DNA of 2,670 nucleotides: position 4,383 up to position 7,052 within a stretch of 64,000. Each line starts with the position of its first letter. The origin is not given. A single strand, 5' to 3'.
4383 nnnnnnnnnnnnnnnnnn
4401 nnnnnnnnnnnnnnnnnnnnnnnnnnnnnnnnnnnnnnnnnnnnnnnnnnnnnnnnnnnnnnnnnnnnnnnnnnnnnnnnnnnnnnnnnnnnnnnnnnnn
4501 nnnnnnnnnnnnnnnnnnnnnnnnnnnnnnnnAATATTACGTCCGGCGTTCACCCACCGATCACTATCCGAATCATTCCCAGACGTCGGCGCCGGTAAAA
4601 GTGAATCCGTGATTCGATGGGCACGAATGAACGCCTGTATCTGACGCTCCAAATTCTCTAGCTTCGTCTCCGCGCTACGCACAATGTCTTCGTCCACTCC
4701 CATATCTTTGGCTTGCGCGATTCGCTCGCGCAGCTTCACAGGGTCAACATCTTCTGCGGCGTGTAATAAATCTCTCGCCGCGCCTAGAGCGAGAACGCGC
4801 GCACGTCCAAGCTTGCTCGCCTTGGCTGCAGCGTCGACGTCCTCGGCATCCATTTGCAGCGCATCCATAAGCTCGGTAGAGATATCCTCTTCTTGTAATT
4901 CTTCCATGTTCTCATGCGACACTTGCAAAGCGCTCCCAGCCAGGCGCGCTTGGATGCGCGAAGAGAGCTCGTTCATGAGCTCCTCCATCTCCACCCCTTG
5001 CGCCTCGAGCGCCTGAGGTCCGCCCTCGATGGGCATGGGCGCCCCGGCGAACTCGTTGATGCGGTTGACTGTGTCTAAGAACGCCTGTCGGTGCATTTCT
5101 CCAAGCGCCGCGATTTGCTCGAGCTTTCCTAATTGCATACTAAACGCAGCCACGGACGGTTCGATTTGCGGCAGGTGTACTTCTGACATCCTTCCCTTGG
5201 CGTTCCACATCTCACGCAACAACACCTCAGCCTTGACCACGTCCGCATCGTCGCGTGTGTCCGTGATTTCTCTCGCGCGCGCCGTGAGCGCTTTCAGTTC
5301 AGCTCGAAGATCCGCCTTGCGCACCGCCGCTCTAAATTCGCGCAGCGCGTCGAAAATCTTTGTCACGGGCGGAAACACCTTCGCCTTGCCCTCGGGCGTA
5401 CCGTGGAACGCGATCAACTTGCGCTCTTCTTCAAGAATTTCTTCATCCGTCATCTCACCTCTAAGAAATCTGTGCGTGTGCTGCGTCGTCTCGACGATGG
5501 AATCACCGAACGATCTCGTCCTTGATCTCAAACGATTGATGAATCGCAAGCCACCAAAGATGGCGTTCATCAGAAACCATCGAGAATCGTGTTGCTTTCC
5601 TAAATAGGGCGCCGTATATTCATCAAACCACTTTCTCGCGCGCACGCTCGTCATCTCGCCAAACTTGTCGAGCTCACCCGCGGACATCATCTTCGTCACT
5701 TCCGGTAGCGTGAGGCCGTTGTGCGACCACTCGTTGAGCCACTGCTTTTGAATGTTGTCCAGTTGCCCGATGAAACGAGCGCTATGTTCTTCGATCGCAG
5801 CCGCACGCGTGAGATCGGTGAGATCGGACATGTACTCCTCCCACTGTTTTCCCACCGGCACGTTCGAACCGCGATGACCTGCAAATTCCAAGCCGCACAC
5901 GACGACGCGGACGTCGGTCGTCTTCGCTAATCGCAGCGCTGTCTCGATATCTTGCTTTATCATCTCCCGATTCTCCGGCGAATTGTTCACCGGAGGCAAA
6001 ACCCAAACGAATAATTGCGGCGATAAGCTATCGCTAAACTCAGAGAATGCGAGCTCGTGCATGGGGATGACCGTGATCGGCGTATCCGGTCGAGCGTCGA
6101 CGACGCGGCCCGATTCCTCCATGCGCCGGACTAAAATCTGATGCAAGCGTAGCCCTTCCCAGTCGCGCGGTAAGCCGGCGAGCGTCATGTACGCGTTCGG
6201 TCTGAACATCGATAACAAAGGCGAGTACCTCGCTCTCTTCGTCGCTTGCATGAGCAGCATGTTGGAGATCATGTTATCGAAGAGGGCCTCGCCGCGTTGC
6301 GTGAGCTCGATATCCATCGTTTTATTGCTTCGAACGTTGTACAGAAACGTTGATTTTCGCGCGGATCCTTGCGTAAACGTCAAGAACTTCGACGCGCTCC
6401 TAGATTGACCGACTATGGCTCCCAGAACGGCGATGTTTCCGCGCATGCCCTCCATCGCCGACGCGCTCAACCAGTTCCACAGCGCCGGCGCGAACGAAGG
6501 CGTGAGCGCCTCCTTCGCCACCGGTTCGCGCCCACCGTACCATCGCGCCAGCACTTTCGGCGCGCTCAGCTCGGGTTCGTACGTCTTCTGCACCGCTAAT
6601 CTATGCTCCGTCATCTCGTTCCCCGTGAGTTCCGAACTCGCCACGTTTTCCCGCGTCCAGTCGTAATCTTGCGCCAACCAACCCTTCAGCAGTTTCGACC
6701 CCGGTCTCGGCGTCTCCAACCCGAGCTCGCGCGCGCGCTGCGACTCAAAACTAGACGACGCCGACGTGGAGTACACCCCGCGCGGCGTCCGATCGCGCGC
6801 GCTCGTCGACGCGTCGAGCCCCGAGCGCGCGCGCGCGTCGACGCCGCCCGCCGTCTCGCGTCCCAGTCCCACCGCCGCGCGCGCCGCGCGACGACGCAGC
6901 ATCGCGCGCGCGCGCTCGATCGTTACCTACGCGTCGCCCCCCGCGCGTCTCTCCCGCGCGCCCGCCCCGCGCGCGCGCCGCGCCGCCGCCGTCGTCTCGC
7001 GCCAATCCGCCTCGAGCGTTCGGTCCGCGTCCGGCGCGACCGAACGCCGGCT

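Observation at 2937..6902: RNase L-like pseudokinase-KEN endoribonuclease with a large unassigned N-terminal domain in a green-alga-like genome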

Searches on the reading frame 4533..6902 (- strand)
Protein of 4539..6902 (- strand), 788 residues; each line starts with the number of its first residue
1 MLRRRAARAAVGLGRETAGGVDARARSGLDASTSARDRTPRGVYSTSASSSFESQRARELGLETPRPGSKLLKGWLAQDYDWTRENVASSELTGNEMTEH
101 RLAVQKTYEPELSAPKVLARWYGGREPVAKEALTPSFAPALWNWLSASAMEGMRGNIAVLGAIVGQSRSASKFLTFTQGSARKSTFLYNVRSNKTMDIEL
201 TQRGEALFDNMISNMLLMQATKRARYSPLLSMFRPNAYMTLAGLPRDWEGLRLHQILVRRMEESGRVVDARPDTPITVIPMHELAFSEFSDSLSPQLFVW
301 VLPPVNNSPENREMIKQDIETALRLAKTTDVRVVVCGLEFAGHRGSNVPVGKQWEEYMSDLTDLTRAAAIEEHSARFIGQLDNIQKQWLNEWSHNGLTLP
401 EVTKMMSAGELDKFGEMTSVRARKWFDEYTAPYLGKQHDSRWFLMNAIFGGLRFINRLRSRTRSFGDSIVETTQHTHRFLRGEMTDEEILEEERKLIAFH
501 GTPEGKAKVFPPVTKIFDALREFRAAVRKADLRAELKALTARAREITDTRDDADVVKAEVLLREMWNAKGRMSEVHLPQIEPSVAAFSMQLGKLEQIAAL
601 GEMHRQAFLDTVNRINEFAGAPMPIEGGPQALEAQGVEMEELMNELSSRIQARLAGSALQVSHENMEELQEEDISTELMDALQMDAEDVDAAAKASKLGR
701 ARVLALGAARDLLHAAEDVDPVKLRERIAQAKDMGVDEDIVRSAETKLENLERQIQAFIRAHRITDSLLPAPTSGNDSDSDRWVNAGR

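Call 6: search_protein_families(library=pfam, proteins=[window:4539-6902:-], max_evalue=10)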
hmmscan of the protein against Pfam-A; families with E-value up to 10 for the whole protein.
seq(788 aa): 2 families
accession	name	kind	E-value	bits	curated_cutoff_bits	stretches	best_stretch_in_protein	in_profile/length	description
PF00946.24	Mononeg_RNA_pol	-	0.046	11.8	27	1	439-491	877-929/1068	Mononegavirales RNA dependent RNA polymerase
PF19795.4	DUF6279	-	0.48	10.8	27.7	1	353-395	104-145/195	Family of unknown function (DUF6279)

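Call 28: search_protein_representatives(alignment_id=A3)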
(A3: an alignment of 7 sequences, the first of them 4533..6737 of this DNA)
Query: 7 sequences, 736 profile positions. Proteins with E-value up to 0.001 (for the whole library): 23; up to 1e-10: 15; up to 1e-30: 5. The best 23 are listed.
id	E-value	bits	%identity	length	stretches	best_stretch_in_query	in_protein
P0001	0.0e+00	1518.8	-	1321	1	1-736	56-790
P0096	3.7e-50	187.2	-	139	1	549-651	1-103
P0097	1.2e-46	175.7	-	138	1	625-722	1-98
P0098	1.7e-31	125.5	-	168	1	287-378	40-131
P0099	5.1e-31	124.0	-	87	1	114-185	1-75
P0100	2.9e-30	121.5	-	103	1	430-526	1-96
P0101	3.9e-28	114.4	-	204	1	1-91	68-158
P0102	3.4e-25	104.7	-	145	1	214-288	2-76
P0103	2.6e-24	101.8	-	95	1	430-523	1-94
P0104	3.4e-21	91.5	-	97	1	150-209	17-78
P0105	2.4e-20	88.7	-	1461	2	18-203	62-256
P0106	1.9e-19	85.7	-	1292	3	411-712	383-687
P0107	2.1e-16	75.7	-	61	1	549-594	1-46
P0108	4.3e-15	71.3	-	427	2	123-250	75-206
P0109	6.4e-14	67.4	-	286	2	140-290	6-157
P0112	8.4e-07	43.9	-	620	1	631-734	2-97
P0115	2.1e-05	39.3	-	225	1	114-219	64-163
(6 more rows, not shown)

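Call 44: search_protein_families(library=ncbifam, proteins=[window:4533-6737:-], max_evalue=1)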
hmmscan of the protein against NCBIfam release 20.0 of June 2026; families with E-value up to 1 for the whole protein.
window:4533-6737:- (735 aa): 1 family
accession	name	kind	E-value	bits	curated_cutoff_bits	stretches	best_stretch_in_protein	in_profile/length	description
NF052258.1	SGM_3592_fam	equivalog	0.3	11.4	70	0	609-650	8-49/93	SGM_3592 family protein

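Call 45: find_related_loci(query=A3, collection=viral_contigs, flank=5000)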
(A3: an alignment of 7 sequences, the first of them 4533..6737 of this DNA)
Query A3 (735 aa) in viral_contigs; peptide patterns used: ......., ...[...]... (x = any residue, [..] = any of these).
55 stretches matched a pattern, but none encodes a relative of the query by tblastn (E <= 1e-3).

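Call 57: list_cluster_members(proteins=[P0105, P0106, P0112, P0108, P0109, P0115, P0002, P0003, P0005, P0007])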
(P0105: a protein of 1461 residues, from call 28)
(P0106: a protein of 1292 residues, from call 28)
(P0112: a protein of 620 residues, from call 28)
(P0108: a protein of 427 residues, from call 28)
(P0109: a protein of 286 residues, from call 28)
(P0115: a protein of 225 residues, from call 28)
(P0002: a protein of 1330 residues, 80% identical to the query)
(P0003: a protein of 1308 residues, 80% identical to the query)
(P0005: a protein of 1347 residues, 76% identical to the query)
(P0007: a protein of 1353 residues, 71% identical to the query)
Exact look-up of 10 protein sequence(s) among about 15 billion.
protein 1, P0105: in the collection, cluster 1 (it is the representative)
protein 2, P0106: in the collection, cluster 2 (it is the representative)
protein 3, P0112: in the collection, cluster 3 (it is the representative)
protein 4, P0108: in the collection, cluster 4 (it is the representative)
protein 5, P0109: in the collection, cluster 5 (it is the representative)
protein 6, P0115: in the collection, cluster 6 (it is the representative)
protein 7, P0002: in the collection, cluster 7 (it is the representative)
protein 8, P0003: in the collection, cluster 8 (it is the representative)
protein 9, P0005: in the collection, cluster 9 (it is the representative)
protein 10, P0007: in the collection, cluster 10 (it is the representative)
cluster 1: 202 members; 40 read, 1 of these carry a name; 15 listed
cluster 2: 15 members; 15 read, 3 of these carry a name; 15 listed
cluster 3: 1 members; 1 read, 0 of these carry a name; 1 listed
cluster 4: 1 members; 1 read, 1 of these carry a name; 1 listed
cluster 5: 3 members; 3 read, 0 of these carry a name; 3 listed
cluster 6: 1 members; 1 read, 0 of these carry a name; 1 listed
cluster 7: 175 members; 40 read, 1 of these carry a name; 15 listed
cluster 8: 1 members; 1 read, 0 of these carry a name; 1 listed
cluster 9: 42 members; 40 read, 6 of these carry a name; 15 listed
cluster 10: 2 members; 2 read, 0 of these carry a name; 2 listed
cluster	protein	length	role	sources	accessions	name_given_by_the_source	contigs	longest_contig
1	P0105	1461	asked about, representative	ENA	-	-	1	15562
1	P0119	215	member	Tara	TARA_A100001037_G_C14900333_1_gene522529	strand:- start:112 stop:759 length:648 start_codon:yes stop_codon:yes gene_type:complete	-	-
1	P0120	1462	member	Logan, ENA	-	-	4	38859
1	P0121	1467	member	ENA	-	-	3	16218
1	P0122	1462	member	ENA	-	-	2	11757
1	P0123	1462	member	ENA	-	-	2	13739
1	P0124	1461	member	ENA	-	-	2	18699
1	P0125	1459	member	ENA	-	-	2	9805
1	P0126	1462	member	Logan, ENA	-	-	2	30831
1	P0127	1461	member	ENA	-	-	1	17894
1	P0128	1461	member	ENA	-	-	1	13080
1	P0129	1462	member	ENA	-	-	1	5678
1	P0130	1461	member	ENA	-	-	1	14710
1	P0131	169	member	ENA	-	-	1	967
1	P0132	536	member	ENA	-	-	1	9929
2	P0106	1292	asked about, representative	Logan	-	-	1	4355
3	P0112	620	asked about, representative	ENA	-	-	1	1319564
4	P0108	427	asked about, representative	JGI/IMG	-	hypothetical protein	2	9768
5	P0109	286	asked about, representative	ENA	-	-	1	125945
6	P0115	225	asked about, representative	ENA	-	-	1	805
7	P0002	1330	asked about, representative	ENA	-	-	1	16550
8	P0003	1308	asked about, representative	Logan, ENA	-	-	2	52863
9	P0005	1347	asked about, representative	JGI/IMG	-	serine/threonine protein kinase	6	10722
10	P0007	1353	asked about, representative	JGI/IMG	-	-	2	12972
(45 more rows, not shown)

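Call 59: find_encoding_contigs(protein=P0112, flank=8000, max_places=2)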
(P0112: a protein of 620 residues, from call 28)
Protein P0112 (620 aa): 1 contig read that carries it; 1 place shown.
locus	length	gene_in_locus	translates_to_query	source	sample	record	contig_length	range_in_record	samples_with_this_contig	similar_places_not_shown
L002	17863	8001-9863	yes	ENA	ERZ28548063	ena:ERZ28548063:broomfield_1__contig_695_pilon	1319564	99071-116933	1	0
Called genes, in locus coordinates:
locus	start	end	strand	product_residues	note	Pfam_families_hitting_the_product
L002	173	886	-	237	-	PF01088:Peptidase_C12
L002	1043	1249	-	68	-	-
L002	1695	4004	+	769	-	PF00855:PWWP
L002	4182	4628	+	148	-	-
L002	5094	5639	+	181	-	-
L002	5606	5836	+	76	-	-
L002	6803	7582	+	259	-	-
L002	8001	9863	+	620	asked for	PF00069:Pkinase, PF07714:PK_Tyr_Ser-Thr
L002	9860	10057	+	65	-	-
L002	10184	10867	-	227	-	PF01459:Porin_3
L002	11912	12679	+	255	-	PF01583:APS_kinase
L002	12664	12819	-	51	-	-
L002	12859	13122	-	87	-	-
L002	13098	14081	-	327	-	PF13489:Methyltransf_23, PF08241:Methyltransf_11, PF08242:Methyltransf_12, PF13649:Methyltransf_25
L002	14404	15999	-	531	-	-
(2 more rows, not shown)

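Call 60: find_encoding_contigs(protein=P0105, flank=8000, max_places=2)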
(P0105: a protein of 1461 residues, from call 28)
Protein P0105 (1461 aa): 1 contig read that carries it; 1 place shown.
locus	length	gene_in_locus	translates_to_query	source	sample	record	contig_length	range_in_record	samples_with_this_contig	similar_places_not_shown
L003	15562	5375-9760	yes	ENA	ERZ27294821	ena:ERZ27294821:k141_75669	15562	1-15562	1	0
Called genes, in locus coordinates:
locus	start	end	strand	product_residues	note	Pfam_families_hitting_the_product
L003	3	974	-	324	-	?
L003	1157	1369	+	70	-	-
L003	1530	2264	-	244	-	PF01088:Peptidase_C12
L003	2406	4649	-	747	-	PF00855:PWWP (weak)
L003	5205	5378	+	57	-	-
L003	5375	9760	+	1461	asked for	PF00069:Pkinase, PF07714:PK_Tyr_Ser-Thr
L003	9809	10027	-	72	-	-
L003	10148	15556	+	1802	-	PF00270:DEAD, PF00271:Helicase_C, PF20470:HTH_61, PF21099:POLQ_helical, PF00476:DNA_pol_A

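Call 92: search_protein_families(library=pfam, proteins=[P0105, P0106], max_evalue=0.01)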
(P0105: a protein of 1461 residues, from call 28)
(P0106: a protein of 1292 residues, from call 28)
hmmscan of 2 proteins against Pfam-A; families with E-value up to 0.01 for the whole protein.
P0105 (1461 aa): 2 families
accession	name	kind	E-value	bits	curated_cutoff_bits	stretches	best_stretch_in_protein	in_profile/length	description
PF00069.31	Pkinase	-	4.3e-25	89.1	31.7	1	852-1191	1-259/263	Protein kinase domain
PF07714.23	PK_Tyr_Ser-Thr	-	4.5e-16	59.4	23.1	1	855-1189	4-254/258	Protein tyrosine and serine/threonine kinase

P0106 (1292 aa): 2 families
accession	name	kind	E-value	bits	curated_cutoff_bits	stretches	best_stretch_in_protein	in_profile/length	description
PF00069.31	Pkinase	-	5.6e-29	101.8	31.7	1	713-1033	1-257/263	Protein kinase domain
PF07714.23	PK_Tyr_Ser-Thr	-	8.5e-18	65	23.1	1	716-965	4-208/258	Protein tyrosine and serine/threonine kinase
